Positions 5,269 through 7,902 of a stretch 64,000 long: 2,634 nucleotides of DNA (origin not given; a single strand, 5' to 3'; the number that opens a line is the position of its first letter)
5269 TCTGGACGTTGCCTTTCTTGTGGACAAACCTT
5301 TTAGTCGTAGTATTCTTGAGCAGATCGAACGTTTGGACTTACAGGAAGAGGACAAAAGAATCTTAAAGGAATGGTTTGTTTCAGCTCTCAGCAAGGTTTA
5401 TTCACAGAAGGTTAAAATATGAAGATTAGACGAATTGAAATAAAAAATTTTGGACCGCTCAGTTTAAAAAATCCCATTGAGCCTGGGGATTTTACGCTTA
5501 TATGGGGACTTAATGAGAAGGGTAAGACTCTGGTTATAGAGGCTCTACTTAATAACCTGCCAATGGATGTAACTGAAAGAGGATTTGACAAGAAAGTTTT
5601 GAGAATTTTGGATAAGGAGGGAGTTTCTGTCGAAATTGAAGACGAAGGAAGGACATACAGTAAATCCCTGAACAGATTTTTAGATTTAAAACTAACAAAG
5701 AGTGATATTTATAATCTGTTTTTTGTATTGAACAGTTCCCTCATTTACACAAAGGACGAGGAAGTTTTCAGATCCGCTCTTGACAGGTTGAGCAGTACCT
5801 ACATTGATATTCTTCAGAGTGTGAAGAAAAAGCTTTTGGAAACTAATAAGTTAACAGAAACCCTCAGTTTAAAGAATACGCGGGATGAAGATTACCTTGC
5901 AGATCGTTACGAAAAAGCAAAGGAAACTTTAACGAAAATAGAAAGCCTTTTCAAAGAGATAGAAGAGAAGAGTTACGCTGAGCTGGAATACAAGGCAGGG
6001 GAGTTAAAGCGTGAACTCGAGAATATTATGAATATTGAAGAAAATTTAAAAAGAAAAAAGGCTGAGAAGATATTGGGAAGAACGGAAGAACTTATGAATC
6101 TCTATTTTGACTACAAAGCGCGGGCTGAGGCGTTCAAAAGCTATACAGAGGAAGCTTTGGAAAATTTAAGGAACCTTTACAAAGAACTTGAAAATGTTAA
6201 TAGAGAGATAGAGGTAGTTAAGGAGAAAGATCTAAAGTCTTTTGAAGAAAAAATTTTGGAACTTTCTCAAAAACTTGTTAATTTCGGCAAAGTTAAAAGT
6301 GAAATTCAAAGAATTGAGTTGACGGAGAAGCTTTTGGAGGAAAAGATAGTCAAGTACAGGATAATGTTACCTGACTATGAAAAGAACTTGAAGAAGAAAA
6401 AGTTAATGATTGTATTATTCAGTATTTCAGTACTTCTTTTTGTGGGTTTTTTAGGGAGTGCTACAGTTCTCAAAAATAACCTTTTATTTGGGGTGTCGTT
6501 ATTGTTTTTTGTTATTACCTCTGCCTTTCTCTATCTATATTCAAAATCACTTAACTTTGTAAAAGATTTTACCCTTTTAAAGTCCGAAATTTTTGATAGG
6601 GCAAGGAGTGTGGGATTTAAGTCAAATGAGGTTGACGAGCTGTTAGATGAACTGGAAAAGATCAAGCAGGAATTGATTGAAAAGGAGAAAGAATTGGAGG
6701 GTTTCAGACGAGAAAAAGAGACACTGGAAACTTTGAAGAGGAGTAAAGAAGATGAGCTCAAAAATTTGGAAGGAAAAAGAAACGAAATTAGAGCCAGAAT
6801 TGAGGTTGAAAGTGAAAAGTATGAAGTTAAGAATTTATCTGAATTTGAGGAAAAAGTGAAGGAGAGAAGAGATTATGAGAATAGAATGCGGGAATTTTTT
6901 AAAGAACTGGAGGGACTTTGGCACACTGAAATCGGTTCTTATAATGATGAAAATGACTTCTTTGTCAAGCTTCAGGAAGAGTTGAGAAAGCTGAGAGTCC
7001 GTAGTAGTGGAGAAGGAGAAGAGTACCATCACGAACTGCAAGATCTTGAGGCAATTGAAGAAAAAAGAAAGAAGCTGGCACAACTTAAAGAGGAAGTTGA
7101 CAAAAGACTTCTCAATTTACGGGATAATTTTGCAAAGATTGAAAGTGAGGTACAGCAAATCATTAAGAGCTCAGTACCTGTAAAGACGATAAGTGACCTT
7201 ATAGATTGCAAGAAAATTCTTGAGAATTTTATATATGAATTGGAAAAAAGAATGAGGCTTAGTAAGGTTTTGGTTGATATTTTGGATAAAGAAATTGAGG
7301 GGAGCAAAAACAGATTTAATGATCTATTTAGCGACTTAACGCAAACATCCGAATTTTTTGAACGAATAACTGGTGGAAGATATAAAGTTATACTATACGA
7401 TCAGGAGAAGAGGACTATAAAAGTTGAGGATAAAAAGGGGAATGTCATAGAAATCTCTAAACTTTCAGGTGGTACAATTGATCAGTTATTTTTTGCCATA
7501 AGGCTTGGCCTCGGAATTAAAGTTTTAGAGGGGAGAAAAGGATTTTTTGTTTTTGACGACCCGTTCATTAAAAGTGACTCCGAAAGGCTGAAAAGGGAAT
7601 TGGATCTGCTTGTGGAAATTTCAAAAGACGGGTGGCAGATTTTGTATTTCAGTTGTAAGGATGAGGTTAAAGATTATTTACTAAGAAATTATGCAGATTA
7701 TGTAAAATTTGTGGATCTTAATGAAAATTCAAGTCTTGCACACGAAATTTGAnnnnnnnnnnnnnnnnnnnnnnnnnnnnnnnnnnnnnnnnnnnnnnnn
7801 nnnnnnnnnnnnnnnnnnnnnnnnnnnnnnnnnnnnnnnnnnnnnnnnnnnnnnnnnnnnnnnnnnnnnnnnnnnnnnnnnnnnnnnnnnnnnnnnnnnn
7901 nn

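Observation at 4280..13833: Single translationally coupled sbcD-sbcC-addA-addB operon in which the SbcC-like ATPase carries a transmembrane hairpin instead of a zinc hook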

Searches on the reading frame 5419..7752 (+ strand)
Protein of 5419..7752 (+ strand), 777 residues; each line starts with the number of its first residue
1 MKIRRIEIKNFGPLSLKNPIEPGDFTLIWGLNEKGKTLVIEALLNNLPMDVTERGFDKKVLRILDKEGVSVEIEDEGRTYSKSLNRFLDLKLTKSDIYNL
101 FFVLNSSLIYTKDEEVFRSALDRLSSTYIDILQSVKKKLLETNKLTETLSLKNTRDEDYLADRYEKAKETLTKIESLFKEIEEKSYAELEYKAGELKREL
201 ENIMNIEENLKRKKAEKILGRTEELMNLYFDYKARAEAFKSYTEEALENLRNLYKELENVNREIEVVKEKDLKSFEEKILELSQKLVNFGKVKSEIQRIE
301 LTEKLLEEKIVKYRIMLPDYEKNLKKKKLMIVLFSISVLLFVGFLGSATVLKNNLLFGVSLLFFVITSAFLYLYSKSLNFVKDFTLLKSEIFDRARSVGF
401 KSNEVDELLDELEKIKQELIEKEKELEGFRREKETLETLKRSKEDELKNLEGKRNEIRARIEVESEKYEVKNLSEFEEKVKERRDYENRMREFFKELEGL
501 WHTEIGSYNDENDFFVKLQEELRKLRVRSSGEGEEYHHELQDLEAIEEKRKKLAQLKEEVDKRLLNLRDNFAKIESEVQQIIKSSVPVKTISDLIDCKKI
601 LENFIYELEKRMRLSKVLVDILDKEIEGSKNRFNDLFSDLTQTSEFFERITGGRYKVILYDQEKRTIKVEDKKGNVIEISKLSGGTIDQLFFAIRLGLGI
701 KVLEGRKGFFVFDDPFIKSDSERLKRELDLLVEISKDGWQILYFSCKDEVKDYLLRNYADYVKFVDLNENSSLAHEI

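Call 4: search_protein_families(library=pfam, proteins=[window:5419-7752:+], max_evalue=0.01)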
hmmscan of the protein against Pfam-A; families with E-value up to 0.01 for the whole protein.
window:5419-7752:+ (777 aa): 2 families
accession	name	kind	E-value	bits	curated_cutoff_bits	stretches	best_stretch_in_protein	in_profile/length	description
PF13175.12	AAA_15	-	0.00079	19.6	32.1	1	1-325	1-265/374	AAA ATPase domain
PF13514.12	AAA_27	-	0.0058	16.7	22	1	1-44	1-47/206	AAA domain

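Call 5: search_protein_families(library=ncbifam, proteins=[window:5419-7752:+], max_evalue=0.01)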
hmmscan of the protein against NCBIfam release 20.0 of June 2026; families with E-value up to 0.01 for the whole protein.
window:5419-7752:+ (777 aa): 7 families
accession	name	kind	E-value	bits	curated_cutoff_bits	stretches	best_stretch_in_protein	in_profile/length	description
NF045487.1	ASRP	equivalog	3.3e-11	42.5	300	2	20-311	12-284/593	archaea-specific SMC-related protein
NF041034.1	Rad50_Sulf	equivalog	3.2e-09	35.2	1000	1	662-749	760-846/872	DNA double-strand break repair ATPase Rad50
TIGR02168.1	SMC_prok_B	equivalog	2.6e-06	25.5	567.35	1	396-641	679-920/1181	chromosome segregation protein SMC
NF003034.1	PRK03918.1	equivalog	1.7e-05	23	700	1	572-772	676-873/878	DNA double-strand break repair ATPase Rad50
NF002572.0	PRK02224.1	equivalog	0.00013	20.4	1087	0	408-657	204-424/888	DNA double-strand break repair ATPase Rad50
NF045780.1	TrlF_fam_ATP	equivalog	0.00063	18.6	350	0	70-311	511-765/944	TrlF family AAA-like ATPase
TIGR02169.1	SMC_prok_A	equivalog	0.0073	14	729.4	1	387-581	708-902/1165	chromosome segregation protein SMC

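Call 6: search_solved_structures(query=window:5419-7752:+, max_evalue=1)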
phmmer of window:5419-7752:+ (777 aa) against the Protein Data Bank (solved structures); distinct sequences matched with E-value up to 1: 13.
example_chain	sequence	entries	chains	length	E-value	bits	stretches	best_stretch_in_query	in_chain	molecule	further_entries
1f2t_B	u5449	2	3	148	0.00034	22.5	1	643-768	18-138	RAD50 ABC-ATPASE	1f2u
1ii8_B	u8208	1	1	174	0.00038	22.3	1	608-768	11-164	Rad50 ABC-ATPase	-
3qkr_B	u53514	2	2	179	0.00039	22.3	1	606-768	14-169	DNA double-strand break repair rad50 ATPase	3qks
1us8_B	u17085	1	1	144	0.0016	20.3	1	643-768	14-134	DNA DOUBLE-STRAND BREAK REPAIR RAD50 ATPASE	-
8pqq_A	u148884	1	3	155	0.063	15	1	690-753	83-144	Nucleoside 2-deoxyribosyltransferase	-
8pqq_C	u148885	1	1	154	0.063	15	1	690-753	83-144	Nucleoside 2-deoxyribosyltransferase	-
8pqp_A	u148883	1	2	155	0.077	14.7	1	691-753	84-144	Nucleoside 2-deoxyribosyltransferase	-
9emx_A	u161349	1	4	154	0.078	14.7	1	691-753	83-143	Nucleoside 2-deoxyribosyltransferase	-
8pqr_B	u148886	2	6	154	0.078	14.7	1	691-753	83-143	Nucleoside 2-deoxyribosyltransferase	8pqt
8pqs_A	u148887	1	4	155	0.078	14.7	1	693-753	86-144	Nucleoside 2-deoxyribosyltransferase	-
8qc0_A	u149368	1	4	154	0.079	14.7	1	691-753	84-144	Nucleoside 2-deoxyribosyltransferase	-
9emw_A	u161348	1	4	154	0.079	14.7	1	691-753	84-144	Nucleoside 2-deoxyribosyltransferase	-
8rh3_A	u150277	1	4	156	0.08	14.6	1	691-753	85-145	Nucleoside 2-deoxyribosyltransferase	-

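Call 8: find_homologous_proteins(query=window:5419-7752:+, max_evalue=0.001)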
Query window:5419-7752:+ (777 aa): 15 proteins with E <= 0.001 among 8000 candidates.
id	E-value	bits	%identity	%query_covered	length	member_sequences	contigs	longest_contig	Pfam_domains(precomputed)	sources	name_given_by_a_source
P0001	0.0e+0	1478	90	100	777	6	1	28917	-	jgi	-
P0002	0.0e+0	1159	72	100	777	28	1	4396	-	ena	-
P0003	1.4e-244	832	51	100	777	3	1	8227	-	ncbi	-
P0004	6.1e-238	810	51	100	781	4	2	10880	-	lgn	-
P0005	6.4e-228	777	51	100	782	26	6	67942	-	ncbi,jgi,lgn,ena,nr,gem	ncbi:MAG TPA: AAA family ATPase [Candidatus Hydrothermia bacterium]|nr:AAA family ATPase [Candidatus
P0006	6.8e-56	208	29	97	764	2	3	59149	PF13514.13,PF13175.13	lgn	-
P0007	1.9e-55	207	26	99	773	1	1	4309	PF13514.13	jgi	jgi:DNA repair exonuclease SbcCD ATPase subunit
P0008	1.0e-54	204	28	99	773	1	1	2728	PF13175.13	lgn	-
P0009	4.4e-54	202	24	98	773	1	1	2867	-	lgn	-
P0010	2.0e-7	48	36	14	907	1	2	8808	PF13514.13,PF02463.26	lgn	-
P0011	1.2e-6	45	36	14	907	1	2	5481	PF13514.13,PF02463.26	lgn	-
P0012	5.9e-6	43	37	14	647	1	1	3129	PF13514.13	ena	-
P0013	6.8e-6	43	34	18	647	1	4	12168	PF13514.13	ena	-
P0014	7.3e-6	43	34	18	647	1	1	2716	PF13514.13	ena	-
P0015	5.1e-4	37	24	41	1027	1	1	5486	PF13514.13,PF13476.13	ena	-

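Call 13: find_encoding_contigs(protein=P0005, flank=10000, max_places=3)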
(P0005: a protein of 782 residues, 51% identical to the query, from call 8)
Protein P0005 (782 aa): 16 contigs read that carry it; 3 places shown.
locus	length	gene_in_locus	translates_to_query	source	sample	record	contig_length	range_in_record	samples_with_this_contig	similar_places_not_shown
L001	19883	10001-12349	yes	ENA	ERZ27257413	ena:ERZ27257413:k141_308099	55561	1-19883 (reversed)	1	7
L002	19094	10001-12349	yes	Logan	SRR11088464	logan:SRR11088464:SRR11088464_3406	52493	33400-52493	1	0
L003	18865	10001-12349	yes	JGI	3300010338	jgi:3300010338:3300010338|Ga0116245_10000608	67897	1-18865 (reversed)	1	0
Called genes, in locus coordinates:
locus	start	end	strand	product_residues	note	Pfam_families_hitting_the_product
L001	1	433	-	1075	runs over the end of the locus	PF18962:Por_Secre_tail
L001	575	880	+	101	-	-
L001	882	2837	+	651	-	PF01496:V_ATPase_I (weak)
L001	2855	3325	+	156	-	PF00137:ATP-synt_C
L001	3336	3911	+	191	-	PF01991:vATP-synt_E (weak)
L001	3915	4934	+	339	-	PF01992:vATP-synt_AC39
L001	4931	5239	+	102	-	PF01990:ATP-synt_F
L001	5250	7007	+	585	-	PF02874:ATP-synt_ab_N, PF16886:ATP-synt_ab_Xtn, PF00006:ATP-synt_ab, PF22919:ATP-synt_VA_C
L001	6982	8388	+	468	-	PF02874:ATP-synt_ab_N, PF00006:ATP-synt_ab, PF22919:ATP-synt_VA_C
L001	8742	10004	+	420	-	PF00149:Metallophos, PF12850:Metallophos_2 (weak)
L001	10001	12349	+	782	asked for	-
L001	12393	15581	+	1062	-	PF00580:UvrD-helicase, PF13245:AAA_19 (weak), PF13361:UvrD_C, PF12705:PDDEXK_1 (weak)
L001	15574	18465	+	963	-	PF12705:PDDEXK_1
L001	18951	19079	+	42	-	-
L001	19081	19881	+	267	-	?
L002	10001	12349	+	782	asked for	-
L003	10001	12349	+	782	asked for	-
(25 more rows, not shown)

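Call 14: find_encoding_contigs(protein=P0006, flank=10000, max_places=3)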
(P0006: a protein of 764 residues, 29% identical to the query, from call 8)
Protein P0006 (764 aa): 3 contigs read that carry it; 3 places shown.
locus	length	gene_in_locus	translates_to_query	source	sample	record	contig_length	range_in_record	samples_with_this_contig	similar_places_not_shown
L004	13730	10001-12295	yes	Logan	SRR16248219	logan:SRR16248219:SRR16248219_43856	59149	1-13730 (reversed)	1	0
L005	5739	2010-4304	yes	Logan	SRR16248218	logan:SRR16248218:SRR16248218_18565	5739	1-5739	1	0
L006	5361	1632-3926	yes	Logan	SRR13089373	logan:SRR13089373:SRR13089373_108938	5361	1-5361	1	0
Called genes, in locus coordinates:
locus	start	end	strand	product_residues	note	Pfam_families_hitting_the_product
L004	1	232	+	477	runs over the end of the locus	PF13537:GATase_7, PF13522:GATase_6 (weak), PF00733:Asn_synthase, PF02540:NAD_synthase (weak), PF00733:Asn_synthase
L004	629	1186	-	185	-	-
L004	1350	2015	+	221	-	-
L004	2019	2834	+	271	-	PF01940:DUF92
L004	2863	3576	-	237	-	-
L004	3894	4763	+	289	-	PF00899:ThiF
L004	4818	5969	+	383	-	PF02515:CoA_transf_3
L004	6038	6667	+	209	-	-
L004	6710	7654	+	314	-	PF00248:Aldo_ket_red, PF13183:Fer4_8 (faint), PF00037:Fer4 (weak), PF12797:Fer4_2 (faint), PF13187:Fer4_9 (weak), PF13237:Fer4_10 (weak), PF12838:Fer4_7 (weak), PF00037:Fer4 (weak), +1 more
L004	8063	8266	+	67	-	-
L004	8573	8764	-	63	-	-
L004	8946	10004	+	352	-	PF00149:Metallophos, PF12850:Metallophos_2 (weak)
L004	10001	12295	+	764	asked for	PF13175:AAA_15, PF13514:AAA_27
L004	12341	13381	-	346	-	-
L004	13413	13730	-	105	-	?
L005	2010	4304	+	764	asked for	PF13175:AAA_15, PF13514:AAA_27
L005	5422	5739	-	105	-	?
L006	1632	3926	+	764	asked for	PF13175:AAA_15, PF13514:AAA_27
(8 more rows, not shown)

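Call 18: find_related_loci(query=A1, collection=genome_contigs, flank=10000)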
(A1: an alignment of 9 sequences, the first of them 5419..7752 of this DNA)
Query A1 (777 aa) in genome_contigs; peptide patterns used: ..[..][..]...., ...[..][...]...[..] (x = any residue, [..] = any of these).
488 stretches matched a pattern; 353 encode a relative of the query (tblastn E <= 1e-3); the best 80 are kept; 80 distinct loci.
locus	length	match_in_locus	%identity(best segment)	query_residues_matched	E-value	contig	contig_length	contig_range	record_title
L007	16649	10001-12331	90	1-777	0e+0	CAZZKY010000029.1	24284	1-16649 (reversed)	MAG TPA_asm: uncultured bacterium isolate binchicken_co25_44 genome assembly, contig: k141_109443, whole genome shotgun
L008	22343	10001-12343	51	1-777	0e+0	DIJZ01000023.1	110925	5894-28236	MAG TPA_asm: candidate division WOR-3 bacterium UBA5631 UBA5631_contig_85000, whole genome shotgun sequence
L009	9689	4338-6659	43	1-767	8e-172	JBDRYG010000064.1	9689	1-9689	MAG: candidate division WOR-3 bacterium isolate GXS_202007_bins_41 GXS_202007_bins_41_scaffold_64, whole genome shotgun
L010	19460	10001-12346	51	1-777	0e+0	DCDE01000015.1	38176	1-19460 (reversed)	MAG TPA_asm: candidate division WOR-3 bacterium UBA1063 UBA1063_contig_2868, whole genome shotgun sequence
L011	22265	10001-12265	28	1-754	2e-79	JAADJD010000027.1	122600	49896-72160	MAG: Calditrichota bacterium isolate M_MetaBat.96 contig-127_31, whole genome shotgun sequence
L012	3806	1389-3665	30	1-754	3e-73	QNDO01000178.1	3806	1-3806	MAG: Candidatus Hydrothermota bacterium isolate B29_G16 B29_Guay16_scaffold_29850, whole genome shotgun sequence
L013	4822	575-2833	29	1-754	4e-68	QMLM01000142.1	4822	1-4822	MAG: Deltaproteobacteria bacterium isolate B11_G15 B11_Guay15_scaffold_08336, whole genome shotgun sequence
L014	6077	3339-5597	29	1-754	1e-66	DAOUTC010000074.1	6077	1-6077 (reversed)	MAG TPA_asm: Dehalococcoidia bacterium isolate CSMAG_562 CSMAG_562_k127_907293_length_6077_cov_11.0000, whole genome sho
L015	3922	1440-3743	30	1-767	3e-65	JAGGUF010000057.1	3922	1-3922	MAG: bacterium isolate AUK067 PB_MBMC_021_c_000000000062, whole genome shotgun sequence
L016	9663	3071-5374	28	1-775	6e-65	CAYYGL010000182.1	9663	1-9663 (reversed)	MAG TPA_asm: uncultured Calditrichaceae bacterium isolate SRP163575_co1_571 genome assembly, contig: NODE_15529_length_9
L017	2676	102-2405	29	1-767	3e-66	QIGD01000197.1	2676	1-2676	MAG: Methanobacteriota archaeon isolate SZUA-158 Ga0212224_1004358, whole genome shotgun sequence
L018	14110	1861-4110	29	1-754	1e-64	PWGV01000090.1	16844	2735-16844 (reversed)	MAG: Halobacteroidaceae bacterium isolate T1Sed10_148 T1-Sed10-C3158, whole genome shotgun sequence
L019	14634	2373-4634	29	1-754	8e-65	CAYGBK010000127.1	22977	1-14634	MAG TPA_asm: uncultured Thermodesulfobacteriota bacterium isolate ERP108616_co1_309 genome assembly, contig: k119_67059,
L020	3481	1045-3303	28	1-754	5e-65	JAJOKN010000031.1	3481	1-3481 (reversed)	MAG: Desulfotomaculum sp. isolate MAG-1144 c_000000000271, whole genome shotgun sequence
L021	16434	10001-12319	27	1-773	5e-64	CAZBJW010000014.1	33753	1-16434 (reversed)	MAG TPA_asm: uncultured Anaerolineales bacterium isolate binchicken_co294_156 genome assembly, contig: NODE_1732_length_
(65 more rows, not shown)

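Call 21: search_protein_families(library=padloc, proteins=[window:5419-7752:+], max_evalue=0.01)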
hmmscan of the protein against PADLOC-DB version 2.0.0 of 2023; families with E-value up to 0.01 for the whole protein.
window:5419-7752:+ (777 aa): 4 families
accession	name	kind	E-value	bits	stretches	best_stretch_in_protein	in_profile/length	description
PDLC03859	LmuB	-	3.5e-07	27.8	1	1-526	3-455/611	-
PDLC00519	JetC1|JetC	-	3.8e-05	20.1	1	395-598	293-488/1097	DUF3584 domain; MukB-like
PDLC03865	LmuB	-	0.00012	18.4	1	90-321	234-457/1007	-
PDLC00551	JetC2|JetC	-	0.00049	16.1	1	400-645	738-977/1365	DUF3584 domain; MukB-like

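Call 33: search_protein_representatives(alignment_id=A1)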
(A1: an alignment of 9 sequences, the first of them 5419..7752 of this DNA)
Query: 9 sequences, 776 profile positions. Proteins with E-value up to 0.001 (for the whole library): 17251; up to 1e-10: 6086; up to 1e-30: 569. The best 150 are listed.
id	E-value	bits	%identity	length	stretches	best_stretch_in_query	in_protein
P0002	0.0e+00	1156.5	-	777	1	1-776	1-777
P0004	0.0e+00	1124.3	-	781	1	1-776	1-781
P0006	2.3e-266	902.5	-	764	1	1-766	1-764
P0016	4.6e-218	742.8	-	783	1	1-769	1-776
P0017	1.8e-190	651.5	-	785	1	1-767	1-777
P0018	9.9e-190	649.1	-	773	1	1-771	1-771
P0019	3.5e-189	647.3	-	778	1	1-767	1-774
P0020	6.5e-185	633.2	-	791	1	1-768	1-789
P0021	7.0e-183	626.4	-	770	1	1-766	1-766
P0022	1.9e-180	618.4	-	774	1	1-770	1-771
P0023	5.3e-180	616.9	-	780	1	1-767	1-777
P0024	6.3e-180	616.7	-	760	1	1-767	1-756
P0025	6.4e-180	616.7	-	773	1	1-769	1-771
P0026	9.5e-180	616.1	-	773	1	1-764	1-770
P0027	1.5e-179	615.5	-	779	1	1-775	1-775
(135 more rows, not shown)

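Call 37: search_protein_families(library=pfam, alignment_id=A2, max_evalue=0.001)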
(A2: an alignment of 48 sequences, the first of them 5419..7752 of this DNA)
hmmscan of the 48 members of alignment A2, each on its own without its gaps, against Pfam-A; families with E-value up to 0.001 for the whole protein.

A. member 1, window:5419-7752:+ (777 aa): 1 family
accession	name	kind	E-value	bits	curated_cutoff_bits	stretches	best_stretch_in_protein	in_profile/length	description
PF13175.12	AAA_15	-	0.00079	19.6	32.1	1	1-325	1-265/374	AAA ATPase domain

B. families by the number of members that match (of 48 scanned): 15 families
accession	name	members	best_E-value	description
PF13514.12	AAA_27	31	1e-10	AAA domain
PF13175.12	AAA_15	13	1.4e-07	AAA ATPase domain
PF02463.25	SMC_N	7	5.8e-10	RecF/RecN/SMC N terminal domain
PF13476.12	AAA_23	6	2.6e-11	AAA domain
PF13555.12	AAA_29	5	0.00017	P-loop containing region of AAA domain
PF06785.16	UPF0242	2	0.00018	Uncharacterised protein family (UPF0242) N-terminus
PF20990.2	DUF2207_C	2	0.00048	Predicted membrane protein (DUF2207) C-terminal domain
PF13851.11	GAS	1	3.3e-06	Growth-arrest specific micro-tubule binding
PF13166.12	AAA_13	1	5.2e-05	AAA domain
PF05531.17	NPV_P10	1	0.00013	Nucleopolyhedrovirus P10 protein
PF24003.1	DUF7319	1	0.0002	Domain of unknown function (DUF7319)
PF05667.16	CCDC22_CC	1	0.00023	CCDC22 protein coiled-coil region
PF10174.14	Cast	1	0.00023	RIM-binding protein of the cytomatrix active zone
PF25026.1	Asd-4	1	0.00026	Asd-4-like domain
PF12263.13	DUF3611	1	0.00095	Protein of unknown function (DUF3611)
